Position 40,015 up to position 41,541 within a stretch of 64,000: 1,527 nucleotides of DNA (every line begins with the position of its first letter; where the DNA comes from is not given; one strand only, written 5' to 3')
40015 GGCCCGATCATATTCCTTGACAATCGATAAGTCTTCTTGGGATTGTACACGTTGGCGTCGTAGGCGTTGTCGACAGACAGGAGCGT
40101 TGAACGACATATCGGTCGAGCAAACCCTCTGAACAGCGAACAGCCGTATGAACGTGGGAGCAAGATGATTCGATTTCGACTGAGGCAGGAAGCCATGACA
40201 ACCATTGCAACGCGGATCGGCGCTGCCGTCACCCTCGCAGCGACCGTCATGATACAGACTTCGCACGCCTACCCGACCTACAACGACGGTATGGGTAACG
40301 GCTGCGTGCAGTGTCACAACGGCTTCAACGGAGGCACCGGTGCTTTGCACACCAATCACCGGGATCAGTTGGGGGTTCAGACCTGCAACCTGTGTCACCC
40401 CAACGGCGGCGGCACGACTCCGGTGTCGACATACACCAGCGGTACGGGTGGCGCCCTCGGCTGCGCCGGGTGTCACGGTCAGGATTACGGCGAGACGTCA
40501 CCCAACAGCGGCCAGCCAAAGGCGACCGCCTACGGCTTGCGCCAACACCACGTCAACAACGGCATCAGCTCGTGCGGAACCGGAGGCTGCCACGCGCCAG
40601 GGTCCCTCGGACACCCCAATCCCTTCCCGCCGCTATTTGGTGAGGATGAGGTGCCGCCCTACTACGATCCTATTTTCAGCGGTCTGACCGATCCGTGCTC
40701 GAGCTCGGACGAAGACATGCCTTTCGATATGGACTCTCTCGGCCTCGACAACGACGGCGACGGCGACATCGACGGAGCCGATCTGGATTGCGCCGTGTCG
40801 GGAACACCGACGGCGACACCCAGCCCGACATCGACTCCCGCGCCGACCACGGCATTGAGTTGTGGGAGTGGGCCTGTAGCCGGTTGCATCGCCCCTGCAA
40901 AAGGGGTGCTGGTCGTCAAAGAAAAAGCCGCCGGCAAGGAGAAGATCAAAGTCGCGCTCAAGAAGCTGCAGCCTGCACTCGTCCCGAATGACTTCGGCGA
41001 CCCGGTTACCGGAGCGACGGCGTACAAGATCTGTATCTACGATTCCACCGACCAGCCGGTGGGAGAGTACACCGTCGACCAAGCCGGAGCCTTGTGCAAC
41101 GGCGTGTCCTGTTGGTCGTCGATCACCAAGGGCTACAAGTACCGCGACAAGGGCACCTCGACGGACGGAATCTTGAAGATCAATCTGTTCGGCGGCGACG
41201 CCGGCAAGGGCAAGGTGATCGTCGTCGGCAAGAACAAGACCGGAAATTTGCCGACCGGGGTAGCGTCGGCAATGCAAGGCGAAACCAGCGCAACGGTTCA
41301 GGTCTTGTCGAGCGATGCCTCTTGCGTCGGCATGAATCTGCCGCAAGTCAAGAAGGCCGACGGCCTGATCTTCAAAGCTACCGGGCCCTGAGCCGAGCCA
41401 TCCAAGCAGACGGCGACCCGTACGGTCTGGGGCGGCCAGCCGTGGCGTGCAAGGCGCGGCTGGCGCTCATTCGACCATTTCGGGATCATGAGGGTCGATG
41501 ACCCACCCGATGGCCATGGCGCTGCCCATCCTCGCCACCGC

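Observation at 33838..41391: Secreted protein cluster: CocE/NonD hydrolase, beta-helix protein, haem-motif PD40/TPR protein and c3-like multihaem cytochrome with dockerin-like acidic segment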

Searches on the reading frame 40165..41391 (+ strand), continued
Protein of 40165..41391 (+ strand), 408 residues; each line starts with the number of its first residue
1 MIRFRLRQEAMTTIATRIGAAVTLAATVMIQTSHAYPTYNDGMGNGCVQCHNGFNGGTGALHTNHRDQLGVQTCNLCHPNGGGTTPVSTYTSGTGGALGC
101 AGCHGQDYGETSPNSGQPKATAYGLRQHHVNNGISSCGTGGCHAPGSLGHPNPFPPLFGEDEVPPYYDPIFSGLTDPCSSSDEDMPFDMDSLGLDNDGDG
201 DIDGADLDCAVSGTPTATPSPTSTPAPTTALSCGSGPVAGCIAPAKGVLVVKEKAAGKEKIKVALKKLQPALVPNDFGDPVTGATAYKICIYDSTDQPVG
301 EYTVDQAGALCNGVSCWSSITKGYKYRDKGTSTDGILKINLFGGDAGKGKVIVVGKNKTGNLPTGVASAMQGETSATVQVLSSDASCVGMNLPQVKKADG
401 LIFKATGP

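Call 41: fold_search(model_id=the predicted structure, library=pdb)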
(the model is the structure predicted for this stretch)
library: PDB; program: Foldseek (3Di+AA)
matches with E <= 10: 1051; with E <= 0.001: 0
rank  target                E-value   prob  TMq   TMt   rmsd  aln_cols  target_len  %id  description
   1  5z1l_A                1.1e-02  0.41  0.16  0.27  10.9       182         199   11  Cryo-EM structure of Methanoccus maripaludis archaellum (released 2019-02-13)
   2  9i5h_C                1.2e-02  0.54  0.17  0.31   8.6       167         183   11  Structure of the bacterial archaellum from L. aerophila (released 2025-05-21)
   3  7xyc_A                1.7e-02  0.14  0.09  0.07  15.2       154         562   14  CryoEM structure of Klebsiella phage Kp7 type II tail fiber gp52 in vitro (released 2023-06-07)
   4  7cwd                  1.9e-02  0.35  0.15  0.09   7.9       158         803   11  Crystal structure of beta-galactosidase II from Bacillus circulans in complex with beta-D-galactopyranosyl disaccharide (released 2020-12-09)
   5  7ofq_B                2.0e-02  0.38  0.17  0.27  10.8       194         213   12  The archaellum of Methanocaldococcus villosus (released 2022-01-19)
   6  9pf9_G                2.4e-02  0.33  0.15  0.15  13.1       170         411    8  X-ray crystal structure of ATX-350-2 Fab bound to Epstein-Barr virus glycoprotein 350 (released 2025-12-24)
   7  4c4b_A                2.5e-02  0.23  0.13  0.28   9.8       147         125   11  Superoxide reductase (Neelaredoxin) from Archaeoglobus fulgidus E12V in the reduced form (released 2014-07-23)
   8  5t9a_C                2.7e-02  0.47  0.15  0.08   7.5       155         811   10  Crystal structure of BuGH2Cwt (released 2017-09-13)
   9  9n8f_H                2.7e-02  0.44  0.13  0.33   9.2       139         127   11  Cryo-EM structure of SUDV glycoprotein with modified HR1c (L579P) and HR2 stalk bound to CA45 Fab (released 2026-02-18)
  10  6byg_A                2.9e-02  0.60  0.15  0.08   8.9       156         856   12  Crystal structure of the nucleophile mutant (E575A) of the GH2 exo-beta-mannanase from Xanthomonas axonopodis pv. citr (released 2018-07-18)
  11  7pnb_A                2.9e-02  0.08  0.08  0.13  18.1       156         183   13  Sulfolobus acidocaldarius 0406 filament. (released 2022-09-14)
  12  6byi_A                3.0e-02  0.28  0.14  0.08   9.1       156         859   12  Crystal structure of the acid-base mutant (E477A) of the GH2 exo-beta-mannanase from Xanthomonas axonopodis pv. citri (released 2018-07-18)
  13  4dfi                  3.0e-02  0.21  0.12  0.27  10.9       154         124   10  Crystal structure of cell adhesion molecule nectin-2/CD112 mutant FAMP (released 2012-06-06)
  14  6byg_B                3.2e-02  0.33  0.14  0.08   8.2       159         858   12  Crystal structure of the nucleophile mutant (E575A) of the GH2 exo-beta-mannanase from Xanthomonas axonopodis pv. citr (released 2018-07-18)
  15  5fx8_U                3.4e-02  0.08  0.11  0.13  16.0       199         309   11  Complete structure of manganese lipoxygenase of Gaeumannomyces graminis and partial structure of zonadhesin of Komagat (released 2016-06-22)
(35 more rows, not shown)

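Call 51: search_protein_families(library=pfam, alignment_id=A4, max_evalue=0.001)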
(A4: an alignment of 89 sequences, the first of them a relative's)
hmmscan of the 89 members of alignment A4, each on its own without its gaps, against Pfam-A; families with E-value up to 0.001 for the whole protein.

A. member 1, P0131 (433 aa): 0 families

B. families by the number of members that match (of 89 scanned): 69 families (the first 25 are shown)
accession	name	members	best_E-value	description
PF13948.11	DUF4215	20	5.7e-44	Domain of unknown function (DUF4215)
PF00200.28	Disintegrin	3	4.9e-55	Disintegrin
PF01436.27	NHL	3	3.6e-54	NHL repeat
PF08450.18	SGL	3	6e-12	SMP-30/Gluconolactonase/LRE-like region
PF02412.23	TSP_3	3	2.5e-07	Thrombospondin type 3 repeat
PF00526.23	Dicty_CTDC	3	2.8e-05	Dictyostelium (slime mold) repeat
PF14312.12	FG-GAP_2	2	2.5e-75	FG-GAP repeat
PF25021.1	TEN_NHL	2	2.5e-52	Teneurin NHL domain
PF13688.12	Reprolysin_5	2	4.5e-22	Metallo-peptidase family M12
PF21783.3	YNCE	2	3.5e-19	YNCE-like beta-propeller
PF10282.15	Lactonase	2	6.2e-15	Lactonase, 7-bladed beta-propeller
PF14339.12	DUF4394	2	7e-14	Domain of unknown function (DUF4394)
PF13517.12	FG-GAP_3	2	3.4e-13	FG-GAP-like repeat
PF21959.2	DUF6923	2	6.8e-12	Repeat of unknown function (DUF6923)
PF25174.1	Beta-prop_THOC3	2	2.5e-11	THOC3 beta-propeller domain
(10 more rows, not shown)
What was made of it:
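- Many CTD proteins carry Cys-rich repeats: DUF4215 in 20 of 89, and disintegrin (call 51).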

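Call 52: list_cluster_members(proteins=[P0133, P0152, P0174, P0183, P0202, P0207, P0227, P0245, P0131, P0140])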
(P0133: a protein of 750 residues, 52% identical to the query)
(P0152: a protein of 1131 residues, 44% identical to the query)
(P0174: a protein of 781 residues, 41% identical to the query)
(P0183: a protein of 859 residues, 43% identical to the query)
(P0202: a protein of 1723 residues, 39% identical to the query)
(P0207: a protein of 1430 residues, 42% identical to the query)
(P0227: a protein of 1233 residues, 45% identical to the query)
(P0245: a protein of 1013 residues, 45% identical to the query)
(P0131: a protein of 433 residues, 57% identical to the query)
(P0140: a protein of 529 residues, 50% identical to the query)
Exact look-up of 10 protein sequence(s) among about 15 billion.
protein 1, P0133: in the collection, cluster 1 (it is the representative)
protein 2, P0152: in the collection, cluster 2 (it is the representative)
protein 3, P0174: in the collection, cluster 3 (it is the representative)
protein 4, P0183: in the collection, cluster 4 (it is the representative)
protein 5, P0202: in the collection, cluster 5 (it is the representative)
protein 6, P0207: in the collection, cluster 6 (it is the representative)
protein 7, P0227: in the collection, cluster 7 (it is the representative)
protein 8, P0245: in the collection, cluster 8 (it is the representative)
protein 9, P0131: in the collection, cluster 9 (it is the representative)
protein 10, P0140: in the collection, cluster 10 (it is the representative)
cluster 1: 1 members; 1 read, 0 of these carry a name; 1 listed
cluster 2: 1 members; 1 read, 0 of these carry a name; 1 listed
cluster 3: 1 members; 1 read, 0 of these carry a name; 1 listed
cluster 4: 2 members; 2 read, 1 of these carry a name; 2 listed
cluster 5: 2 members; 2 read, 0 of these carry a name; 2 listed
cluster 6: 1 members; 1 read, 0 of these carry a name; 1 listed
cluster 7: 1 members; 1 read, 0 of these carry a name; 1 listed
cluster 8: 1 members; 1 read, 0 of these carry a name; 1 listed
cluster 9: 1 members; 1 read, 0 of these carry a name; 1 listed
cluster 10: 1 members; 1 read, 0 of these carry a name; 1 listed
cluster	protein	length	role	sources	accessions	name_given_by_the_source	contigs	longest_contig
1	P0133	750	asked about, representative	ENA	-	-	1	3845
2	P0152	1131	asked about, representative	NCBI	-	-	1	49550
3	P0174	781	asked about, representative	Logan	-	-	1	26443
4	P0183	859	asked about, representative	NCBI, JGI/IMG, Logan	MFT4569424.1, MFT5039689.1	MAG: hypothetical protein ACI8TX_000642 [Hyphomicrobiaceae bacterium] | hypothetical protein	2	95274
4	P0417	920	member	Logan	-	-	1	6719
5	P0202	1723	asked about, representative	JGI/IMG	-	-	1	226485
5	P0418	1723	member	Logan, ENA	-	-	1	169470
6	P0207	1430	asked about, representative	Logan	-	-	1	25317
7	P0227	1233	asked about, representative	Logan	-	-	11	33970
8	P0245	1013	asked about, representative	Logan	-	-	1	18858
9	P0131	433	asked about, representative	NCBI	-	-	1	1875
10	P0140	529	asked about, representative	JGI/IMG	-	-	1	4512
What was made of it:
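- Tried and rejected: Cluster look-up of ten CTD proteins gave almost no names or taxonomy (call 52).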

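Call 53: search_protein_families(library=ncbifam, proteins=[L001:6076-7263:+], max_evalue=10)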
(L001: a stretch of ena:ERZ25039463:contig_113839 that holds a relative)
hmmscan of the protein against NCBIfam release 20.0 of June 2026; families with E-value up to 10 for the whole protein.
L001:6076-7263:+ (395 aa): 3 families
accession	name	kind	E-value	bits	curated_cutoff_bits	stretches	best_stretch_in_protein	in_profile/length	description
TIGR04444.1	chori_FkbO_Hyg5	subfamily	9.8e-13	48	325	1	189-385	96-310/311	FkbO/Hyg5 family chorismatase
TIGR00004.1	TIGR00004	subfamily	3.9e-11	43.2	106.25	2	289-344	24-80/125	Rid family detoxifying hydrolase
TIGR03610.1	RutC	equivalog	2e-10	40.8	169.1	2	289-387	26-125/127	pyrimidine utilization protein C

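Call 64: search_protein_families(library=pfam, proteins=[P0126, P0157, P0128, P0125, P0129, P0012], max_evalue=0.01)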
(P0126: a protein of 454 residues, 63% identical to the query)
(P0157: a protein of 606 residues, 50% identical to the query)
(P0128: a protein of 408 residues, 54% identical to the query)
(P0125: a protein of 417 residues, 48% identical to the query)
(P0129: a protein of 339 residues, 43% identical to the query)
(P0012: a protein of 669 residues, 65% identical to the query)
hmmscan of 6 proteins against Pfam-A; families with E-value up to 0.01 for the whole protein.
P0126 (454 aa): 0 families

P0157 (606 aa): 4 families
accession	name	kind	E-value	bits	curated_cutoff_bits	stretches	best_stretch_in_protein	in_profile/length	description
PF13229.12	Beta_helix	-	2.7e-19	69.8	25.9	2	324-434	10-122/158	Right handed beta helix region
PF05048.19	NosD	-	4.3e-11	43.1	23.6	1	318-433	42-154/212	Periplasmic copper-binding protein (NosD)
PF14522.11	Cytochrome_C7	-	0.00073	19.7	24.8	0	37-95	13-66/67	Cytochrome c7 and related cytochrome c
PF09699.15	Paired_CXXCH_1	-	0.0094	16.1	20.6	0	65-96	8-37/41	Doubled CXXCH motif (Paired_CXXCH_1)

P0128 (408 aa): 0 families

P0125 (417 aa): 1 family
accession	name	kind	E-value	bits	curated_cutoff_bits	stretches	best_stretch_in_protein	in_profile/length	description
PF14522.11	Cytochrome_C7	-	0.0019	18.4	24.8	0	43-97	12-55/67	Cytochrome c7 and related cytochrome c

P0129 (339 aa): 0 families

P0012 (669 aa): 6 families
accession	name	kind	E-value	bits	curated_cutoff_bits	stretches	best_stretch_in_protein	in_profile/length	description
PF00034.26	Cytochrom_C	-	6.7e-13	50.2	21.3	2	585-645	3-55/90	Cytochrome c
PF13442.11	Cytochrome_CBB3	-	2.4e-11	44.2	27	1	585-618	5-25/68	Cytochrome C oxidase, cbb3-type, subunit III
PF14522.11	Cytochrome_C7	-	2.3e-05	24.6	24.8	0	51-148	13-66/67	Cytochrome c7 and related cytochrome c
PF02085.21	Cytochrom_CIII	-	5.7e-05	23.8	22.9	1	69-149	25-83/101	Class III cytochrome C family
PF22113.1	Mtrc-MtrF_II-IV_dom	-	0.00074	19.5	30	0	107-151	123-166/176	Outer membrane cytochrome MtrC/MtrF-like, domains II/IV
PF09699.15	Paired_CXXCH_1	-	0.0018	18.3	20.6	0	78-113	6-38/41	Doubled CXXCH motif (Paired_CXXCH_1)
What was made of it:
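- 40270..40689 (+): g4 tetrahaem-type domain: CVQCH 40303-40317, CNLCH 40384-40398, CAGCH 40462-40476, CGTGGCH 40573-40593. Relative P0012 reaches Cytochrom_CIII at 23.8 bits against cut-off 22.9 (call 64).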

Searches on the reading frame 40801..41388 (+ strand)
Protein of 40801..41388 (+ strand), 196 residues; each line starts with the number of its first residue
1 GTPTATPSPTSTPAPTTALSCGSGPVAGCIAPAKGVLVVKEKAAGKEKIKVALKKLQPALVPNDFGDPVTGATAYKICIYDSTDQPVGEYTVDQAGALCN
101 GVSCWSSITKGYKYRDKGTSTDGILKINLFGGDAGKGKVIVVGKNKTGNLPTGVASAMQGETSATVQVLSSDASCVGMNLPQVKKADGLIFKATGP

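Call 18: search_protein_families(library=pfam, proteins=[window:40801-41388:+], max_evalue=10)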
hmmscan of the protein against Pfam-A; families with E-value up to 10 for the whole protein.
window:40801-41388:+ (196 aa): 0 families

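Call 35: find_homologous_proteins(query=window:40840-41388:+, max_evalue=0.001)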
Query window:40840-41388:+ (183 aa): 30 proteins with E <= 0.001 among 213 candidates.
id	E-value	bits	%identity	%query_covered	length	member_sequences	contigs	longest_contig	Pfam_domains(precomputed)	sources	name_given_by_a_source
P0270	2.8e-74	267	68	97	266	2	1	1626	-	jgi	jgi:hypothetical protein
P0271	6.5e-73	262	68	97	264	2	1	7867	-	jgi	jgi:hypothetical protein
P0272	1.5e-69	251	63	97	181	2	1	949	-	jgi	jgi:hypothetical protein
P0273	8.4e-68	246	63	97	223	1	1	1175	-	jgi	jgi:hypothetical protein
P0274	2.0e-64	235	60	97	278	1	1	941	-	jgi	jgi:hypothetical protein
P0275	5.4e-64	233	61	97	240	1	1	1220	-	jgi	-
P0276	3.0e-63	231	60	97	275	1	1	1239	-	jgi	jgi:hypothetical protein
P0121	4.8e-63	230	60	97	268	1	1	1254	-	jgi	jgi:hypothetical protein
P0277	4.4e-62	227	58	97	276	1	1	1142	-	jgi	-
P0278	4.9e-61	224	67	86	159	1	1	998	-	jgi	jgi:hypothetical protein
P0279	1.7e-59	218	58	97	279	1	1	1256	-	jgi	jgi:hypothetical protein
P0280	1.9e-57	212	57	97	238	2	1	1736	-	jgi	-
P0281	7.7e-55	203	55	97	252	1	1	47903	-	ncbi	ncbi:MAG: hypothetical protein U0802_15170 [Candidatus Binatia bacterium]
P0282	1.1e-54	203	57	97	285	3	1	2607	-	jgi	jgi:hypothetical protein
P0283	7.4e-54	200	62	86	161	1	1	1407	-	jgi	jgi:hypothetical protein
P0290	2.2e-32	130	41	90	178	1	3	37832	-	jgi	jgi:hypothetical protein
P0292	7.4e-29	119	46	89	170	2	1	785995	-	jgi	-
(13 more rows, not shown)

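Call 53: search_protein_families(library=ncbifam, proteins=[window:40801-41388:+], max_evalue=10)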
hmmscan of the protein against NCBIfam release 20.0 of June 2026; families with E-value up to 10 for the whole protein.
window:40801-41388:+ (196 aa): 0 families

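Call 73: find_encoding_contigs(protein=P0292, flank=8000, max_places=2)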
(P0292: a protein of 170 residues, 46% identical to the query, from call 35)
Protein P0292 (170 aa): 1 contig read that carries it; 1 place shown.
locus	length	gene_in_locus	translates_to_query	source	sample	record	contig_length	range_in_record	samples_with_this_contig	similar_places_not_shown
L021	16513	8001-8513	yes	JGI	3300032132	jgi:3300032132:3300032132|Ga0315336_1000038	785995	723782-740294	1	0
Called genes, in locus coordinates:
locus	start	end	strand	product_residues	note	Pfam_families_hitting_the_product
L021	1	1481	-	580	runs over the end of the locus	PF00449:Urease_alpha (faint), PF01979:Amidohydro_1 (faint), PF07969:Amidohydro_3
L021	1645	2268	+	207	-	PF00440:TetR_N, PF17754:TetR_C_14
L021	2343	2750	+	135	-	PF01124:MAPEG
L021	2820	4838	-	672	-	PF12228:DUF3604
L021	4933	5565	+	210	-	-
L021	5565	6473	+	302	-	PF07045:DUF1330 (faint)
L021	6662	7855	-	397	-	PF04235:DUF418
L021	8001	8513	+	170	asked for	-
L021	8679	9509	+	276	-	PF00582:Usp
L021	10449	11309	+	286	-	-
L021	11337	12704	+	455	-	PF01554:MatE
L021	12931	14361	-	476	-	PF00884:Sulfatase, PF16347:SGSH_C, PF14707:Sulfatase_C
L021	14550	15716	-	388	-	PF02771:Acyl-CoA_dh_N, PF02770:Acyl-CoA_dh_M, PF00441:Acyl-CoA_dh_1, PF08028:Acyl-CoA_dh_2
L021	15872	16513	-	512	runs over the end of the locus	PF20254:DMFA2_C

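Call 74: find_encoding_contigs(protein=P0281, flank=8000, max_places=2)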
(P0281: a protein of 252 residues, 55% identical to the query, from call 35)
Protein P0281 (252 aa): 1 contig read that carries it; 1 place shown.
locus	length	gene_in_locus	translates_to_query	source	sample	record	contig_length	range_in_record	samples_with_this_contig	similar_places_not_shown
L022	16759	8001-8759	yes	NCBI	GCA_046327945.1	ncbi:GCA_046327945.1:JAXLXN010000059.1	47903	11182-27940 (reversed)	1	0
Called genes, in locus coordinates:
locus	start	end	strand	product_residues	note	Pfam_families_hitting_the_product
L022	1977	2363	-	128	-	PF01243:PNPOx_N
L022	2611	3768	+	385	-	PF13229:Beta_helix, PF05048:NosD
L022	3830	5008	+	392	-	PF01042:Ribonuc_L-PSP (weak)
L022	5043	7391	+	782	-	PF26549:Tricorn_N, PF13432:TPR_16, PF13414:TPR_11, PF13432:TPR_16, PF14559:TPR_19, PF13424:TPR_12, PF13432:TPR_16, PF14559:TPR_19, +21 more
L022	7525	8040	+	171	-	-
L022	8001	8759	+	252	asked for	-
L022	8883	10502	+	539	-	PF02463:SMC_N (faint), PF13555:AAA_29 (faint), PF00005:ABC_tran, PF01926:MMR_HSR1 (faint), PF13304:AAA_21 (faint), PF12848:ABC_tran_Xtn, PF00005:ABC_tran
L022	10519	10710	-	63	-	-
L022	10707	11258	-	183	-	-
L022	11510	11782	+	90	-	PF00571:CBS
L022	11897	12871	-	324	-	-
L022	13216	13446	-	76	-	-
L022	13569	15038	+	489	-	-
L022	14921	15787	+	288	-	-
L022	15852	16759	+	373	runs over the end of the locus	PF12679:ABC2_membrane_2, PF12698:ABC2_membrane_3, PF01061:ABC2_membrane, PF12730:ABC2_membrane_4 (weak), PF10920:DUF2705 (weak)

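Call 75: find_encoding_contigs(protein=P0290, flank=8000, max_places=2)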
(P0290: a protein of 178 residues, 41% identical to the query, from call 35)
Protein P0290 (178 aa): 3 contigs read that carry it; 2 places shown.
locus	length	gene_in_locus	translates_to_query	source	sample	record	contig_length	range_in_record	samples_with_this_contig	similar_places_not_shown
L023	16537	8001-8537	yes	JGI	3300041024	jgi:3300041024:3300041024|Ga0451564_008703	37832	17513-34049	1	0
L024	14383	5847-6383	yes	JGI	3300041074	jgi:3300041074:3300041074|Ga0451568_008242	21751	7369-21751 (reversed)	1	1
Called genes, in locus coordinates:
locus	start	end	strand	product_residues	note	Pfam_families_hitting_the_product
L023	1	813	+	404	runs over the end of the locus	PF00083:Sugar_tr, PF07690:MFS_1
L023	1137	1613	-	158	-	PF00583:Acetyltransf_1, PF13508:Acetyltransf_7 (weak)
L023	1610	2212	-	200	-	-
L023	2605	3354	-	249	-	PF02798:GST_N (faint), PF13417:GST_N_3, PF13409:GST_N_2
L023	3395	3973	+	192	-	PF00440:TetR_N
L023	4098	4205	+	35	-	-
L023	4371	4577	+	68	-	-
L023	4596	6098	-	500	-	PF01266:DAO (faint), PF07992:Pyr_redox_2 (faint), PF13450:NAD_binding_8, PF00743:FMO-like (weak), PF13434:Lys_Orn_oxgnase (weak)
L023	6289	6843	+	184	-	PF08768:THAP4_heme-bd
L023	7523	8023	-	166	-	-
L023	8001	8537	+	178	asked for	-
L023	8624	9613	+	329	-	-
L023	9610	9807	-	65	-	-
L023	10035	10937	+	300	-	PF00296:Bac_luciferase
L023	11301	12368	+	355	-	PF02743:dCache_1 (weak), PF00672:HAMP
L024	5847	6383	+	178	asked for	-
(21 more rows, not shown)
